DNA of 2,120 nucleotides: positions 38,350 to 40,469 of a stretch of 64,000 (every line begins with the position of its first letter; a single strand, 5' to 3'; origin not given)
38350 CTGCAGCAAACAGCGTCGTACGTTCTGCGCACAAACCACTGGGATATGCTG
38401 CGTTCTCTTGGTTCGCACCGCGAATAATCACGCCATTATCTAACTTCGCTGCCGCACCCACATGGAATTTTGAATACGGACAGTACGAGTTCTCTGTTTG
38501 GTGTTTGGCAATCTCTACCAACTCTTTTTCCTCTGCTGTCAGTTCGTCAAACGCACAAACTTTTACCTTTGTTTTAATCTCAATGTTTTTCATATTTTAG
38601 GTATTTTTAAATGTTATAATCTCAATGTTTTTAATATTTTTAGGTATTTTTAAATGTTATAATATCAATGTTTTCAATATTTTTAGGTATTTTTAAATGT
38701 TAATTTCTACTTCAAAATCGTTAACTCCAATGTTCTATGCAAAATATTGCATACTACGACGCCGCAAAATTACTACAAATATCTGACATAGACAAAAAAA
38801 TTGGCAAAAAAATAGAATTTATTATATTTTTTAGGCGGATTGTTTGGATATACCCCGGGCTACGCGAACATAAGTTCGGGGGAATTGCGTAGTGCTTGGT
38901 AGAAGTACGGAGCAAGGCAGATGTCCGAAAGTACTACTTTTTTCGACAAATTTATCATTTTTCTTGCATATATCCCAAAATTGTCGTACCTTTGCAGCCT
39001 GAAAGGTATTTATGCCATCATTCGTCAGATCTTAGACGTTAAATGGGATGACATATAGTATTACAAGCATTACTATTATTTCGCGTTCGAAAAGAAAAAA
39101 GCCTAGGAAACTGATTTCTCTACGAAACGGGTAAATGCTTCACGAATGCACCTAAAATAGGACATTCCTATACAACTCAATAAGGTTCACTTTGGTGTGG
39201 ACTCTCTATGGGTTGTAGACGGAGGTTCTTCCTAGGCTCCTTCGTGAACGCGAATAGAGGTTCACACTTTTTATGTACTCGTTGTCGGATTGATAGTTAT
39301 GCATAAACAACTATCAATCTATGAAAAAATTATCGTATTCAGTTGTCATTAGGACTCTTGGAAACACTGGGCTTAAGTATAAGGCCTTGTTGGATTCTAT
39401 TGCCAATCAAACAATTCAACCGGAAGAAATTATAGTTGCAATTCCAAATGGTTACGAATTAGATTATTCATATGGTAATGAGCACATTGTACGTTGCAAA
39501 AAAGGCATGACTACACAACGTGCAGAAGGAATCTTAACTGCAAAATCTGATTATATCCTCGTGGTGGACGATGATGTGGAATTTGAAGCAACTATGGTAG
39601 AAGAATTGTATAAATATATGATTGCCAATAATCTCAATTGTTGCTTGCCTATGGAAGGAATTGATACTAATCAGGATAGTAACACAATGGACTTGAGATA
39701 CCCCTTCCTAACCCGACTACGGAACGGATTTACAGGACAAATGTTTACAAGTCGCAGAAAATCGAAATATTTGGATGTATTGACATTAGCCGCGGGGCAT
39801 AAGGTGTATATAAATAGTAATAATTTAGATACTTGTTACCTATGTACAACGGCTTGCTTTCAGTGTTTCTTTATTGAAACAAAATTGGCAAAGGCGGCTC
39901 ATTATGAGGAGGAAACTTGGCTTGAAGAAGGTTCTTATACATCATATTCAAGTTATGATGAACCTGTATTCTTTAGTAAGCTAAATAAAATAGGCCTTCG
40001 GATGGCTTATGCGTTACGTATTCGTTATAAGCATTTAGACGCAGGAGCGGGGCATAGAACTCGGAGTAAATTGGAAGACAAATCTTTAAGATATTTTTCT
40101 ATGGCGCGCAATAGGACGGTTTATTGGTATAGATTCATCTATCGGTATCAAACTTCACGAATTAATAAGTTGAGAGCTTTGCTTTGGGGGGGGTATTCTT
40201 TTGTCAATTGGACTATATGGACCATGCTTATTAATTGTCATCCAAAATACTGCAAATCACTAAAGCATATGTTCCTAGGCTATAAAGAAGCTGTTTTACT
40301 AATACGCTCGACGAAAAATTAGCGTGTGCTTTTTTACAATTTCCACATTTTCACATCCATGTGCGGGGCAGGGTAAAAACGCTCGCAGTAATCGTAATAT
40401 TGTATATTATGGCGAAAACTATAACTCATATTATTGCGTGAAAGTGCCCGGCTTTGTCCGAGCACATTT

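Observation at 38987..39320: Strongly promoted ~270-nt structured non-coding region with mutually exclusive closing helix and terminator, upstream of a lone GT2 gene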

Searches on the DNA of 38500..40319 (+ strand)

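Call 4: search_rna_families(source=window, start=38500, end=39450, threshold=evalue, max_evalue=10, show_alignments=3)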
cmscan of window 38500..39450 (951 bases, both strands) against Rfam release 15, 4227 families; matches with E-value up to 10: 2.
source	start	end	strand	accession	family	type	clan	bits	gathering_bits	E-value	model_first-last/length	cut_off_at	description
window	38677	38772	+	RF04249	mir-310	Gene; miRNA;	CL00137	16.3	48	3.6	1-74/74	no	mir-310 microRNA precursor family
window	39023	39105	+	RF03003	GP20-b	Cis-reg;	-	15.2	36.2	3.1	1-62/62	no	GP20-b RNA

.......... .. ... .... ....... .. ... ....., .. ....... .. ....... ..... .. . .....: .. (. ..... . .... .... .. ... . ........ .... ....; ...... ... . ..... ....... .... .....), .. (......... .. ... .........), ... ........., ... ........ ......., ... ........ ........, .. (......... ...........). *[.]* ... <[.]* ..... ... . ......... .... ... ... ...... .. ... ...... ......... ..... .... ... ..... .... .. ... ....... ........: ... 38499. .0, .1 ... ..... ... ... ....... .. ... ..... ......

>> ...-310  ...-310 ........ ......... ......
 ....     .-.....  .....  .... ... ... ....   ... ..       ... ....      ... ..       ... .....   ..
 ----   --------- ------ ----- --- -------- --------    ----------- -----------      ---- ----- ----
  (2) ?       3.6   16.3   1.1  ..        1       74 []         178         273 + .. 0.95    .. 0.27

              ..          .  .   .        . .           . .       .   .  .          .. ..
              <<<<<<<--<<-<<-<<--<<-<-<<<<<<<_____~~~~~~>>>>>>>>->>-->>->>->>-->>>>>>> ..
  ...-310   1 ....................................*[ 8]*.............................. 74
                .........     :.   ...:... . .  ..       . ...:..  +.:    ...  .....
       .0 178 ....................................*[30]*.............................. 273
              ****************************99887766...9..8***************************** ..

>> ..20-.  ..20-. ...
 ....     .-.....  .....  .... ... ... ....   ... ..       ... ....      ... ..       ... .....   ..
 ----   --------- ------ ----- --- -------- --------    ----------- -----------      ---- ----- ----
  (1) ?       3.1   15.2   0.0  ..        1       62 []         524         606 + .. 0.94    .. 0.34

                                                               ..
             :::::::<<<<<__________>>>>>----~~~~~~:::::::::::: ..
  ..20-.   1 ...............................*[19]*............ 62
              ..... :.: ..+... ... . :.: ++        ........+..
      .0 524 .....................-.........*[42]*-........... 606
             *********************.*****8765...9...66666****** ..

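Call 56: search_dna_similar(query=window:39020-39325:+, collection=phages, mode=distant, max_evalue=0.01)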
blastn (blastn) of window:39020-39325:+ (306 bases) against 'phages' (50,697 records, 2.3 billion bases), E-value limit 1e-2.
No match.

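Call 57: search_dna_similar(query=window:39020-39325:+, collection=plasmids, mode=distant, max_evalue=0.01)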
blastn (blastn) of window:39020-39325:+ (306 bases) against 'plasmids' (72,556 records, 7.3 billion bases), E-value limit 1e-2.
No match.

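Call 60: build_rna_model(alignment_id=A3, structure=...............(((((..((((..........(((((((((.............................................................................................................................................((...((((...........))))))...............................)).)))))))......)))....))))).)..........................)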
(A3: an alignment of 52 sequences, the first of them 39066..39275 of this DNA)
Model R1 built from alignment A3 (52 sequences, 299 columns); structure: as given.
model positions 208; base pairs 24; branch points 0; effective number of sequences 6.59; information 0.59 bits per position. Calibrated on 0.2 Mb of random sequence (short: E-values are rough).
structure used (alignment columns):
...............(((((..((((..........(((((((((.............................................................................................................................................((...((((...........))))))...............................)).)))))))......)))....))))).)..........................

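Call 63: search_with_rna_model(model_id=R1, sources=[L002, L004, L005, L006, L007, L009, L012, L020, L021, L028, L031, L032, L033, L035, L040, L041, L042, L049, L052, L053, L054, L057, L059, L060, L061, L065, L067, L068, L069, L070, L074, L076, L079, L080, L081, L088, L089, L091, L092, L095, L099, L100, L101, L102, L103, L104, L107, L114, L121, L124, L126, L127, L129, L130, L131, L135, L136, L017, L018, L023, L030, L046, L048, L058, L064, L086, L087, L093, L045, L047], max_evalue=0.001)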
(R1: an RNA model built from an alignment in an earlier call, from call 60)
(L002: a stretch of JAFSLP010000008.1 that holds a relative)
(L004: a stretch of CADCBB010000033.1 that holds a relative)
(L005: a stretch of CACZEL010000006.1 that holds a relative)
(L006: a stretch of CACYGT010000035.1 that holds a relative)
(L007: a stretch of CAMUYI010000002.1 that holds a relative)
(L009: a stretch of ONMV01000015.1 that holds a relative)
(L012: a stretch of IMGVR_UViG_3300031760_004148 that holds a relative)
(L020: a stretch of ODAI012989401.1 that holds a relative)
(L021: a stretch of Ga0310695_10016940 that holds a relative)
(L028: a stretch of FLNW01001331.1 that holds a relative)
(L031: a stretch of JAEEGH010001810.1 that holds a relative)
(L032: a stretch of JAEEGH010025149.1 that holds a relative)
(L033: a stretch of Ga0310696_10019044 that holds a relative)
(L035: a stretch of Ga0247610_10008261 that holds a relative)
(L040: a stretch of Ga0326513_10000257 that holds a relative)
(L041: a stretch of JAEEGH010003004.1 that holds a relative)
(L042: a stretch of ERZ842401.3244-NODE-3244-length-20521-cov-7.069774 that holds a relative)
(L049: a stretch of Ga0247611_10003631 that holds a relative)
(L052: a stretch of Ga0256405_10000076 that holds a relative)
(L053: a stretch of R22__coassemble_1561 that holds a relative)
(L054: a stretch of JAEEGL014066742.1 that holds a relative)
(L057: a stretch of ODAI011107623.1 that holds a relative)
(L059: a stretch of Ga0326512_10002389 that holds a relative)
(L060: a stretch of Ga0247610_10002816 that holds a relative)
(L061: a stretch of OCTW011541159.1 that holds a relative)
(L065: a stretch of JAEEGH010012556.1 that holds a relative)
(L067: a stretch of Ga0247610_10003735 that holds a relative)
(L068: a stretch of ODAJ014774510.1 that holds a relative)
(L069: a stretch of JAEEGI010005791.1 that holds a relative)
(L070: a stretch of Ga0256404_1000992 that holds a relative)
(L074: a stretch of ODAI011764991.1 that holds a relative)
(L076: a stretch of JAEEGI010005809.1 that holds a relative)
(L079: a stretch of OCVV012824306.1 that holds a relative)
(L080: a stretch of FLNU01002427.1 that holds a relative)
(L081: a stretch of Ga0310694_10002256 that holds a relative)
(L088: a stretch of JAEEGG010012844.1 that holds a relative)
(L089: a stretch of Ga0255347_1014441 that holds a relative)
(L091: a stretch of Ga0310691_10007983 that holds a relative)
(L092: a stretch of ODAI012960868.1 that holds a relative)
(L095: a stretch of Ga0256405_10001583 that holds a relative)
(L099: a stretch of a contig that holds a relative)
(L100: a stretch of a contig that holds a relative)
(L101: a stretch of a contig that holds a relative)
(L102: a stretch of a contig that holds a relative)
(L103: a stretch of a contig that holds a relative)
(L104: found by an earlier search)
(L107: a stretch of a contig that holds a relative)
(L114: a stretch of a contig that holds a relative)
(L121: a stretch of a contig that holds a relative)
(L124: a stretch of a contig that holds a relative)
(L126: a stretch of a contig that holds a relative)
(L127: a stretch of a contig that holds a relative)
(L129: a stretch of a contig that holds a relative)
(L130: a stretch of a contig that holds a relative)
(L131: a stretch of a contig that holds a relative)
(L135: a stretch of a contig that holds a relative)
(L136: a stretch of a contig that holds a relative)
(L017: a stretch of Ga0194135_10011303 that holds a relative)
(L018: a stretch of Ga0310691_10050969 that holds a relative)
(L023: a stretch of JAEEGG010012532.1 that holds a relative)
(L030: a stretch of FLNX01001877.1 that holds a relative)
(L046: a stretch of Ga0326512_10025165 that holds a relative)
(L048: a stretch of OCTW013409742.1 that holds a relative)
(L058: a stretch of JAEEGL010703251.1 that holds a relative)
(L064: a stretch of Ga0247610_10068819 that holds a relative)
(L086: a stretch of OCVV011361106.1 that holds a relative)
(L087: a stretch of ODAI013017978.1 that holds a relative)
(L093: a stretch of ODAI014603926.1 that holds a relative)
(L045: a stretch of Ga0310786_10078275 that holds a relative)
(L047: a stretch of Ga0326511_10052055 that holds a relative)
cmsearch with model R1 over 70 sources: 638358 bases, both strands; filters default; matches with E-value up to 0.001: 67.
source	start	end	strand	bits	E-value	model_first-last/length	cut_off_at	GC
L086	3747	3956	-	189.2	1.3e-37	1-208/208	no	0.34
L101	555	756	+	180.5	9.1e-36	1-208/208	no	0.4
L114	7253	7456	-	177.6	3.8e-35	1-208/208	no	0.39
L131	3357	3566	+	177.5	4e-35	1-208/208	no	0.39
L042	3644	3850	+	173.3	3e-34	1-208/208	no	0.44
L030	4155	4364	-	172.9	3.6e-34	1-208/208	no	0.4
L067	6590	6818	+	172.8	3.8e-34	1-208/208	no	0.37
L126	5600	5828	+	172.8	3.8e-34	1-208/208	no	0.37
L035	2170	2372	+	172.4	4.6e-34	1-208/208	no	0.4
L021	4014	4222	-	171.7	6.8e-34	1-208/208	no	0.39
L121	3226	3428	+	171.4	7.8e-34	1-208/208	no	0.42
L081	5527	5736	-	171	9.1e-34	1-208/208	no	0.4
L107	6242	6443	-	168.6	3e-33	1-208/208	no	0.44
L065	4665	4870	+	168.4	3.3e-33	1-208/208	no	0.41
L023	1890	2095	-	168.4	3.3e-33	1-208/208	no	0.41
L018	861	1062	-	166.4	8.7e-33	1-208/208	no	0.45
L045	54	260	+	165.7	1.3e-32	1-208/208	no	0.39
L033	4819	5050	+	163.8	3.1e-32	1-208/208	no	0.42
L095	3417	3619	+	162.6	5.6e-32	1-208/208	no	0.41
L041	3592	3788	-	160.5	1.6e-31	1-208/208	no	0.42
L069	4244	4440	-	160.5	1.6e-31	1-208/208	no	0.42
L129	1709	1909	-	159.2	3.1e-31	1-208/208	no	0.44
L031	3585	3781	+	155.2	2.1e-30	1-208/208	no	0.43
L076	10941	11137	+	155.2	2.1e-30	1-208/208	no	0.43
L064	2951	3162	-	152.7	7.2e-30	1-208/208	no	0.38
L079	6881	7089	-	152.4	8.3e-30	1-208/208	no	0.37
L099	3704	3912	-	152.4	8.3e-30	1-208/208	no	0.37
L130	1002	1205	-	151.8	1.1e-29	1-208/208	no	0.4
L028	10998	11222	+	150.1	2.5e-29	1-208/208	no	0.36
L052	61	270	+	148.2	6.4e-29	1-208/208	no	0.36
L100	8427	8625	-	146.8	1.3e-28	1-208/208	no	0.44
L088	47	256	+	144.6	3.8e-28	1-208/208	no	0.36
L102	433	645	+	141.8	1.5e-27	1-208/208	no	0.34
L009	2749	2962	+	141.6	1.6e-27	1-208/208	no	0.33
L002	2749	2962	+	141.3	1.9e-27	1-208/208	no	0.33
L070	6618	6830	-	140.9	2.3e-27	1-208/208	no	0.33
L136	11922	12131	+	140.8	2.4e-27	1-208/208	no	0.41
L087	2782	2978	-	140.6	2.7e-27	1-208/208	no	0.42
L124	7811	8007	+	140.2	3.2e-27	1-208/208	no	0.42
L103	6001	6201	-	138.8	6.5e-27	1-208/208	no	0.38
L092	2664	2864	-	138.7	6.6e-27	1-208/208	no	0.39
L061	6677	6885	-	135.6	3e-26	1-208/208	no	0.42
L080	4208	4416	+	134.3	5.7e-26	1-208/208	no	0.4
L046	3292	3502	-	130.3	4.1e-25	1-208/208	no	0.41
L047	26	209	+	129.1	7.2e-25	1-208/208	no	0.38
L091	8738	8948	+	127.6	1.6e-24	1-208/208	no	0.42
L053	9915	10129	-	125.4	4.6e-24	1-208/208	no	0.37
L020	8016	8214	+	124.2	8e-24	1-208/208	no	0.35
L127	2107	2305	+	124.2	8e-24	1-208/208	no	0.35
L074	7089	7281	+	121.1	3.7e-23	1-208/208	no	0.37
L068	11435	11628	-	118.5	1.3e-22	1-208/208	no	0.39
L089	364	567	+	117.3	2.4e-22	1-208/208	no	0.38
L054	5394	5590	+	114.8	8e-22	1-208/208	no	0.4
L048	2133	2337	-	105.1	9.3e-20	1-208/208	no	0.38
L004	2755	2958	+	103.5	2e-19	1-208/208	no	0.36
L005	2755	2958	+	103.5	2e-19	1-208/208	no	0.36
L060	2546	2749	-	102.8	2.9e-19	1-208/208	no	0.37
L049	453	658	+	102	4.2e-19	1-208/208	no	0.36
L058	1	128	-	84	2.8e-15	1-128/208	3'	0.34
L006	2752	2957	+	68.5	5.4e-12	1-208/208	no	0.41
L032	11873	11964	+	50.8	3.1e-08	1-90/208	3'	0.36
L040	792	971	-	44.3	7.5e-07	1-208/208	no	0.41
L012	3555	3715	-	43.7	1e-06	1-208/208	no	0.35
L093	2455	2610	-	42.4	1.9e-06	1-208/208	no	0.36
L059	6607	6825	+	39.9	6.6e-06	1-208/208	no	0.42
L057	9237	9281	-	31.7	0.00035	1-208/208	no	0.4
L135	9332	9412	+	31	0.00051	1-208/208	no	0.41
